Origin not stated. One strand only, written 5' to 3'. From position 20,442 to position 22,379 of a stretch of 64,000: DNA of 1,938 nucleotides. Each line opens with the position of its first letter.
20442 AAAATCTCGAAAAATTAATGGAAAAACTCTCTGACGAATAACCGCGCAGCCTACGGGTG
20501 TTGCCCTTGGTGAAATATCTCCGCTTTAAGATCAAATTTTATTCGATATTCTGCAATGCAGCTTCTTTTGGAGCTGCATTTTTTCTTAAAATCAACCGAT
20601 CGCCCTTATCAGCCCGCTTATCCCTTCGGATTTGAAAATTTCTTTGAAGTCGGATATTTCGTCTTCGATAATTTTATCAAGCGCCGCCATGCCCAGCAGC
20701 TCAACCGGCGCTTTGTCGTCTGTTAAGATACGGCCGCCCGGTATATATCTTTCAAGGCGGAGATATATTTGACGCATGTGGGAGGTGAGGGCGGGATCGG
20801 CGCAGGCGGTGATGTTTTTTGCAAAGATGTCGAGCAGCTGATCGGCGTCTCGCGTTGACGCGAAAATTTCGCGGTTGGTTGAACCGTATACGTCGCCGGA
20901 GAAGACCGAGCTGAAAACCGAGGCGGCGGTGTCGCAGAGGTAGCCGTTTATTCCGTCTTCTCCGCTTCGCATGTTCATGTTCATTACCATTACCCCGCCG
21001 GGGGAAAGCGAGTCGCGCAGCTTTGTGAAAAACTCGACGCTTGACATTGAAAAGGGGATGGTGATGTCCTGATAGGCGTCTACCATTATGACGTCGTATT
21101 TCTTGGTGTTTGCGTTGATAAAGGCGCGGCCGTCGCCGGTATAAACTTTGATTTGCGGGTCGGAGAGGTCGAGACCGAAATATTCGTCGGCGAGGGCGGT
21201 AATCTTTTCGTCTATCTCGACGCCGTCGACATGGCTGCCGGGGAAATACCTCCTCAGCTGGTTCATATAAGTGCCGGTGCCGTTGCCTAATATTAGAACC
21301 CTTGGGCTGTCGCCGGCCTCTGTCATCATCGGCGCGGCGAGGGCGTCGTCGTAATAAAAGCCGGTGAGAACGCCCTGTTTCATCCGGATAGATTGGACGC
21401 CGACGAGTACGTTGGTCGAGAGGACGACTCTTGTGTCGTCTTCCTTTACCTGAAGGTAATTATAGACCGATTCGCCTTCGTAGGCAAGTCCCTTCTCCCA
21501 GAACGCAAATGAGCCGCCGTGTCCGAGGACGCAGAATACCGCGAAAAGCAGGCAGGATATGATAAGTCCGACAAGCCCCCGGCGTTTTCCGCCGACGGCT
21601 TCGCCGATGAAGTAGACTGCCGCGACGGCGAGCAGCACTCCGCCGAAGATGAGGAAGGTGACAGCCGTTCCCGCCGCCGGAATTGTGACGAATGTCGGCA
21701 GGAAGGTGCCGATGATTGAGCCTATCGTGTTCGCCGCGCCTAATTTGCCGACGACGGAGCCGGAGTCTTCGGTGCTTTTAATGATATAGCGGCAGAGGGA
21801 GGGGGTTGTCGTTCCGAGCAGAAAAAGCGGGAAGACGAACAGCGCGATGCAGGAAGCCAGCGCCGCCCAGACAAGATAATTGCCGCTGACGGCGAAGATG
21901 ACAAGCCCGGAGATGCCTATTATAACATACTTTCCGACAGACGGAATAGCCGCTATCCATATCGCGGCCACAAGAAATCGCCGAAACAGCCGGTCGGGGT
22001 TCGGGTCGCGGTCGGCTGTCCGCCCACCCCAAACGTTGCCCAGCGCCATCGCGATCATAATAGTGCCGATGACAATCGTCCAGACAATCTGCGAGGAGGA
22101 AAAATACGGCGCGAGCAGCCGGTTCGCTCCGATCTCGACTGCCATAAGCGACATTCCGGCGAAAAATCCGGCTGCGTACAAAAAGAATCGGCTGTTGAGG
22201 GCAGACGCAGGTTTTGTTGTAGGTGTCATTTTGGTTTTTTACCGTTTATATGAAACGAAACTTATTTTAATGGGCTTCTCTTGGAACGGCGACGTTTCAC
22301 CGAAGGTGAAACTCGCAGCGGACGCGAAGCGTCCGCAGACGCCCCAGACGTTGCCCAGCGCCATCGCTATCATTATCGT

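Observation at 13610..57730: Recurrent tandem duplication of gene termini, with almost only synonymous differences between copies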

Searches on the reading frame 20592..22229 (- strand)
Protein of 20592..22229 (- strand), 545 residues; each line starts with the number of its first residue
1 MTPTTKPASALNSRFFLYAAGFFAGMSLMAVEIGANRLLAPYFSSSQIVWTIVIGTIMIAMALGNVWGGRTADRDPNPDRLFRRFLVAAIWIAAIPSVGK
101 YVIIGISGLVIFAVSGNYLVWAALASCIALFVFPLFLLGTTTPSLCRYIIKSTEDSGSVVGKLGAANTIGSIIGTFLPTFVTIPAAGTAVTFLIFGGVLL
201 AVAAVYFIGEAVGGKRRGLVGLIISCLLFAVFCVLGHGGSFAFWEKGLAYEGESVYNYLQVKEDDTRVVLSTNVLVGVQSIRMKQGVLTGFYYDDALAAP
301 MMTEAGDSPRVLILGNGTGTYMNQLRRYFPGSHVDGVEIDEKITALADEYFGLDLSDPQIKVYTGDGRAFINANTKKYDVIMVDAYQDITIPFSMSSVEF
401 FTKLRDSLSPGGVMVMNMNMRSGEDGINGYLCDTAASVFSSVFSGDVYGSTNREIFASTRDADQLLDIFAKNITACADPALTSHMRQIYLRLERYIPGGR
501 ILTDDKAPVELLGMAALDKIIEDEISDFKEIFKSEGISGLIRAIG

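Call 14: find_encoding_contigs(protein=window:20592-22229:-, flank=10000, max_places=10)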
Protein window:20592-22229:- (545 aa): 1 contig read that carries it; 1 place shown.
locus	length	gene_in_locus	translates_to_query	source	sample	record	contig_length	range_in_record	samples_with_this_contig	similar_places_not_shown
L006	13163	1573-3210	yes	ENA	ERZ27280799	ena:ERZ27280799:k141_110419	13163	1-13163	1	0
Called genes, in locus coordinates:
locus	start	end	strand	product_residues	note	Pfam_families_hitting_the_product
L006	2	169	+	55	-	?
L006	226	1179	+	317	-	PF07934:OGG_N, PF00730:HhH-GPD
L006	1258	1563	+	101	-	-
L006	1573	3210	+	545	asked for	PF01564:Spermine_synth, PF13649:Methyltransf_25 (weak)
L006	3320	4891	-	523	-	-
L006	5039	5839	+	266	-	PF00106:adh_short, PF01370:Epimerase (weak), PF13460:NAD_binding_10 (weak), PF13561:adh_short_C2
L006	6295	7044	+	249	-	-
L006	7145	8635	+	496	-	-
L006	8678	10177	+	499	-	-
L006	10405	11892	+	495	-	-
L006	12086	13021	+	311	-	PF01116:F_bP_aldolase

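Call 36: find_homologous_proteins(query=window:20592-22229:-, max_evalue=1e-20)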
Query window:20592-22229:- (545 aa): 7634 proteins with E <= 1e-20 among 8000 candidates; the best 120 are listed.
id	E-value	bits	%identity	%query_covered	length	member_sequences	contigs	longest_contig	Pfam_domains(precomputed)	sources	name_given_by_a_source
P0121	0.0e+0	1196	99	100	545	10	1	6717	PF13649.13,PF01564.24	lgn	-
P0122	0.0e+0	1075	88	100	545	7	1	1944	PF13649.13,PF01564.24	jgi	jgi:spermidine synthase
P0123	1.0e-226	772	68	97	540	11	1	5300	PF01564.24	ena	-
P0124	1.1e-222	759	-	-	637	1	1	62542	PF01564.24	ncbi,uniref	uniref:spermidine synthase n=1 Tax=Fusicatenibacter saccharivorans TaxID=1150298 RepID=UPI0040251939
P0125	4.0e-216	737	66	98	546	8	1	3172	PF01564.24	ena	-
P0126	2.4e-210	718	-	-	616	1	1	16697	PF13649.13,PF01564.24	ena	-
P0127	6.0e-209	713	64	98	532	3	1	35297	PF13649.13,PF01564.24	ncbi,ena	-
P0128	4.0e-207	707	60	99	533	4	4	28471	PF01564.24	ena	-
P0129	5.3e-207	707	62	98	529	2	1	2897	PF13649.13,PF01564.24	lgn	-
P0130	1.0e-206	706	63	98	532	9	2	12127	PF13649.13,PF01564.24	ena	-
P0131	1.4e-206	706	62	98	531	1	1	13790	PF01564.24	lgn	-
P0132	2.0e-206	705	62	98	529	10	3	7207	PF13649.13,PF01564.24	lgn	-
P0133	5.2e-206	704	61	98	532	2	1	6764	PF01564.24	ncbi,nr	ncbi:MAG: fused MFS/spermidine synthase [Clostridium sp.]|nr:fused MFS/spermidine synthase [Clostrid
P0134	1.3e-205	702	61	98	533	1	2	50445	PF01564.24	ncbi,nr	ncbi:MAG: fused MFS/spermidine synthase [Bacteroidales bacterium]|nr:fused MFS/spermidine synthase [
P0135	1.4e-205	702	60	98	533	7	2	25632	PF01564.24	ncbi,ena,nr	ncbi:MAG: fused MFS/spermidine synthase [Lachnospiraceae bacterium]|nr:fused MFS/spermidine synthase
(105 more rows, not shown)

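Call 38: find_encoding_contigs(protein=P0121, flank=10000, max_places=10)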
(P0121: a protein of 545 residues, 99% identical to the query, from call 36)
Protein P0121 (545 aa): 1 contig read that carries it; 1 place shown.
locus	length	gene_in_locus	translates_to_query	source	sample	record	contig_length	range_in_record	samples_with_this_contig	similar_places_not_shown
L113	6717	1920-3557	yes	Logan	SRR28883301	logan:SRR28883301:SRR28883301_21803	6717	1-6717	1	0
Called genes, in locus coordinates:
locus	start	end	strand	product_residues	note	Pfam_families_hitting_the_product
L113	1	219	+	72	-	?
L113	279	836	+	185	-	PF13302:Acetyltransf_3, PF13420:Acetyltransf_4 (weak), PF13673:Acetyltransf_10, PF00583:Acetyltransf_1, PF13508:Acetyltransf_7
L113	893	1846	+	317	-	PF07934:OGG_N, PF00730:HhH-GPD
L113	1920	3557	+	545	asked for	PF01564:Spermine_synth, PF13649:Methyltransf_25 (weak)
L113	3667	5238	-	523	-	-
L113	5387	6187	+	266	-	PF00106:adh_short, PF01370:Epimerase (weak), PF13460:NAD_binding_10 (weak), PF13561:adh_short_C2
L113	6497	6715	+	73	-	?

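Call 39: find_encoding_contigs(protein=P0122, flank=10000, max_places=10)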
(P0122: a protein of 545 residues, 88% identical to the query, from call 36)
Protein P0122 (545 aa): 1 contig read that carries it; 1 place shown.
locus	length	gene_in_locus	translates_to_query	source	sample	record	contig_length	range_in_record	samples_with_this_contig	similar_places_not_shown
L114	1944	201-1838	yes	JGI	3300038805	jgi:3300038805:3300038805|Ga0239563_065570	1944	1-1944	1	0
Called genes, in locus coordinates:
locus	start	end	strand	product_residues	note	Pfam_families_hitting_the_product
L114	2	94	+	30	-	?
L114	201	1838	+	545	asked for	PF01564:Spermine_synth, PF13649:Methyltransf_25 (weak)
